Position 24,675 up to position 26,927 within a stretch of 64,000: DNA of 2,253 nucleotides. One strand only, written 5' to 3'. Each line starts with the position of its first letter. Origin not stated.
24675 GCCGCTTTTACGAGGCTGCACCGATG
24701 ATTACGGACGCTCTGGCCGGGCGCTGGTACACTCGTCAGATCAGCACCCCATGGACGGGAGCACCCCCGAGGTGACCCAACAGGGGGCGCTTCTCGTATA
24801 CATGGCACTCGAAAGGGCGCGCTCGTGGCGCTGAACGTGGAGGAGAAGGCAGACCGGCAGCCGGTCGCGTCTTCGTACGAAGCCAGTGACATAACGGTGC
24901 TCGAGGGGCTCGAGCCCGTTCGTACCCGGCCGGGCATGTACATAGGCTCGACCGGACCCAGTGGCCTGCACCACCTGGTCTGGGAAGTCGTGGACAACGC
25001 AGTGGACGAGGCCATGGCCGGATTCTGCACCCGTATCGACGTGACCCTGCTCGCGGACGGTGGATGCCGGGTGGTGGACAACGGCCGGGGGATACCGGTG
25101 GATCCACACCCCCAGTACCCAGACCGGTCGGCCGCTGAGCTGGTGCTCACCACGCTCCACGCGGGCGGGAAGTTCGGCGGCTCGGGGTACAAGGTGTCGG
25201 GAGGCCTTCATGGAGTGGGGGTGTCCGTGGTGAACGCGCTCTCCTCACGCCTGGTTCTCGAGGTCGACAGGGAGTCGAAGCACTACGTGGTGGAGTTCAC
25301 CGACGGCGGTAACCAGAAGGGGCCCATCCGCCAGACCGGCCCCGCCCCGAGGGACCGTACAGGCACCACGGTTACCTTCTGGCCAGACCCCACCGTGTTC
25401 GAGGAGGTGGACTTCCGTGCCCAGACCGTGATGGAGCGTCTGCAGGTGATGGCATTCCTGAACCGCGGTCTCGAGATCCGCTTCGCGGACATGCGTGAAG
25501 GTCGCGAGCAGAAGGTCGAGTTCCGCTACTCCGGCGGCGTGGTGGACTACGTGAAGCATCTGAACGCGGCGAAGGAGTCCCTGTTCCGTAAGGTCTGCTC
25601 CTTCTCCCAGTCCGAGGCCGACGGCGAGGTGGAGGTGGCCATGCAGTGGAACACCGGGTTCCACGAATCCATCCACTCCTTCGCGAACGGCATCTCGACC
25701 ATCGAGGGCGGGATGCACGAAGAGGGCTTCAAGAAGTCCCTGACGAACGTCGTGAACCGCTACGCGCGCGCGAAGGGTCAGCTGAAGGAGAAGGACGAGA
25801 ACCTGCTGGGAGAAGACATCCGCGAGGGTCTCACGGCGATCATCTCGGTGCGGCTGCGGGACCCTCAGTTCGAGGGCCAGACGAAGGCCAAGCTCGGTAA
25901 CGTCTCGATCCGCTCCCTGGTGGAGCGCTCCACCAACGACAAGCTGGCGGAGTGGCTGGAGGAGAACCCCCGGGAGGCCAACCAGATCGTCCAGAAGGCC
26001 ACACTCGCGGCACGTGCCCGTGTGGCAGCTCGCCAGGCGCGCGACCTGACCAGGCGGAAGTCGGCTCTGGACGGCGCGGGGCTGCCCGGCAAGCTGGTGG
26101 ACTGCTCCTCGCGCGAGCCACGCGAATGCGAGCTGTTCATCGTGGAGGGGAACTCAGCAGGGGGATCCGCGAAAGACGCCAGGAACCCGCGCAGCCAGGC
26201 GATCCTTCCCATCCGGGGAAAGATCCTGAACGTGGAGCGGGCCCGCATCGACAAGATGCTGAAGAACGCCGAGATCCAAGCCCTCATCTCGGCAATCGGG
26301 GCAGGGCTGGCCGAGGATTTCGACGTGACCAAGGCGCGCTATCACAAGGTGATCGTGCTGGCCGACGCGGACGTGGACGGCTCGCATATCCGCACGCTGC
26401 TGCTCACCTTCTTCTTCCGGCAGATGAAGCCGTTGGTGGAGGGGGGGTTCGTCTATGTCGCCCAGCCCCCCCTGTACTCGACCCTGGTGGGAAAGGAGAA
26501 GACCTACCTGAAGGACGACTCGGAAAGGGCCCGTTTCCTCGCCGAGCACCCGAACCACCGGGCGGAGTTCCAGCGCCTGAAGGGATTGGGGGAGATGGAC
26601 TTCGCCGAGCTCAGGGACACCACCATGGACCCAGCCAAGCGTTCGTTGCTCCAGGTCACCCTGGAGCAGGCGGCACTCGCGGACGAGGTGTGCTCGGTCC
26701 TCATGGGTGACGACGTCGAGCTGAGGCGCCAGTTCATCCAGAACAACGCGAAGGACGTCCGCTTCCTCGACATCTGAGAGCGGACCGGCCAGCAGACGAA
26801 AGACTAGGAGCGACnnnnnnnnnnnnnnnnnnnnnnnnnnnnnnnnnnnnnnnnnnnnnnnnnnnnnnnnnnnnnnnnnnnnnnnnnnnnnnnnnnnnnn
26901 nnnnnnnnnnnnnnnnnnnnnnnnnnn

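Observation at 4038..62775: Unusual density of unrelated short tandem repeats placed on stop codons, start codons and gene junctions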

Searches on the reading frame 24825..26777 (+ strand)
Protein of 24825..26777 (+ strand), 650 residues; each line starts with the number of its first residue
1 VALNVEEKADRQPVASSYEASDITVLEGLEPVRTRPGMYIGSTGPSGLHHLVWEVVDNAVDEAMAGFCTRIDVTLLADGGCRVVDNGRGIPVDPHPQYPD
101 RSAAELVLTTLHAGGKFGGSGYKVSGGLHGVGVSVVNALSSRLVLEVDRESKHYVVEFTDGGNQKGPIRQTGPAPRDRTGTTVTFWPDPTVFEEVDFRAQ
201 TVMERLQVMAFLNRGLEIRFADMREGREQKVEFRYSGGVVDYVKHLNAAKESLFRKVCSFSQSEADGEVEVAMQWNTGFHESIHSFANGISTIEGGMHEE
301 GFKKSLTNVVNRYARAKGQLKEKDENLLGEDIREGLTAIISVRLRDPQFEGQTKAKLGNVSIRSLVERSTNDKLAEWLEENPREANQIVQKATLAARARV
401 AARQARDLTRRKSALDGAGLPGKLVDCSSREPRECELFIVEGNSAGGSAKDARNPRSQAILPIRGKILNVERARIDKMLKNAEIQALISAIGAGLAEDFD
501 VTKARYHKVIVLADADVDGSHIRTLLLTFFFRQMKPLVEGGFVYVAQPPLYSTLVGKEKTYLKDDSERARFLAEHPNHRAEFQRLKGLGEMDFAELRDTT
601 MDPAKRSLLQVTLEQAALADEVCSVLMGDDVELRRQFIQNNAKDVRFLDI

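Call 7: find_related_loci(query=window:24825-26777:+, collection=genome_contigs, flank=2000)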
Query window:24825-26777:+ (650 aa) in genome_contigs; peptide patterns used: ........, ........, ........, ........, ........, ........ (x = any residue, [..] = any of these).
600 stretches matched a pattern (row limit reached: there are more); 582 encode a relative of the query (tblastn E <= 1e-3); the best 80 are kept; 80 distinct loci.
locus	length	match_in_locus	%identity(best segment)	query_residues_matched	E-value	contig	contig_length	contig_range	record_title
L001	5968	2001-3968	85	1-650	0e+0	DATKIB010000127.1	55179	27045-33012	MAG TPA_asm: Acidimicrobiales bacterium isolate SMAG_U14593 k141_2358268, whole genome shotgun sequence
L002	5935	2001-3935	83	9-650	0e+0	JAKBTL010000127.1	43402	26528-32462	MAG: Actinomycetes bacterium isolate MAS3.bin110 NODE_1541_length_43402_cov_6.972247, whole genome shotgun sequence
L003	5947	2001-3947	84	1-650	0e+0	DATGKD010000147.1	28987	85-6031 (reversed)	MAG TPA_asm: Acidimicrobiales bacterium isolate SMAG_U9850 k141_1303655, whole genome shotgun sequence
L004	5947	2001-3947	84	1-650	0e+0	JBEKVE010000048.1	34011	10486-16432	MAG: Acidimicrobiales bacterium isolate SPRUCE 598 SPRUCE_598_48, whole genome shotgun sequence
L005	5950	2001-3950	82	1-650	0e+0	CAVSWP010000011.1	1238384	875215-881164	MAG: uncultured Acidimicrobiales bacterium isolate MFD09222.bin.1.147 genome assembly, contig: contig_66070, whole genom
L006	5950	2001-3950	82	1-650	0e+0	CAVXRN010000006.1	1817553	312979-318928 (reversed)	MAG: uncultured Acidimicrobiales bacterium isolate MFD01716.bin.2.26 genome assembly, contig: contig_9901, whole genome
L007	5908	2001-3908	82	15-650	0e+0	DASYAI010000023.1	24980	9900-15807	MAG TPA_asm: Acidimicrobiales bacterium isolate SMAG_U4876 k141_678463, whole genome shotgun sequence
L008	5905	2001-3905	80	16-650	0e+0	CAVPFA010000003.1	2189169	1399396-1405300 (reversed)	MAG: uncultured Acidimicrobiaceae bacterium isolate MFD10071.bin.2.60 genome assembly, contig: contig_32026, whole genom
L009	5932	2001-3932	80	13-650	0e+0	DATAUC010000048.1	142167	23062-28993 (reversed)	MAG TPA_asm: Acidimicrobiales bacterium isolate SMAG_U5562 k141_3211355, whole genome shotgun sequence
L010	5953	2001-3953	79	8-650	0e+0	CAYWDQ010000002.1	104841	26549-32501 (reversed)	MAG TPA_asm: uncultured Acidimicrobiaceae bacterium isolate binchicken_co3_594 genome assembly, contig: NODE_453_length_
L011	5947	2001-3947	79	1-650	0e+0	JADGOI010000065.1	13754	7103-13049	MAG: Acidimicrobiales bacterium isolate Chersky.4_46 contig-100_1441, whole genome shotgun sequence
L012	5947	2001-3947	79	1-650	0e+0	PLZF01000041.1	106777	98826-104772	MAG: Acidimicrobiaceae bacterium isolate palsa_742 73.20120700_P3D.181_contig_21324, whole genome shotgun sequence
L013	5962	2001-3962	78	1-650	0e+0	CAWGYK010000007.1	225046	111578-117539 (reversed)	MAG: uncultured Acidimicrobiaceae bacterium isolate MFD01716.bin.3.63 genome assembly, contig: contig_32626, whole genom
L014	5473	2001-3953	79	8-650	0e+0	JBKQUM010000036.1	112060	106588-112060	MAG: Acidimicrobiales bacterium isolate SEr2D2E2F__bin_154 SEr2D2E2F_000000057527, whole genome shotgun sequence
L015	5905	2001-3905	80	16-650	0e+0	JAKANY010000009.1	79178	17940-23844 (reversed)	MAG: Actinomycetes bacterium isolate YF1.bin100 NODE_256_length_79178_cov_4.411519, whole genome shotgun sequence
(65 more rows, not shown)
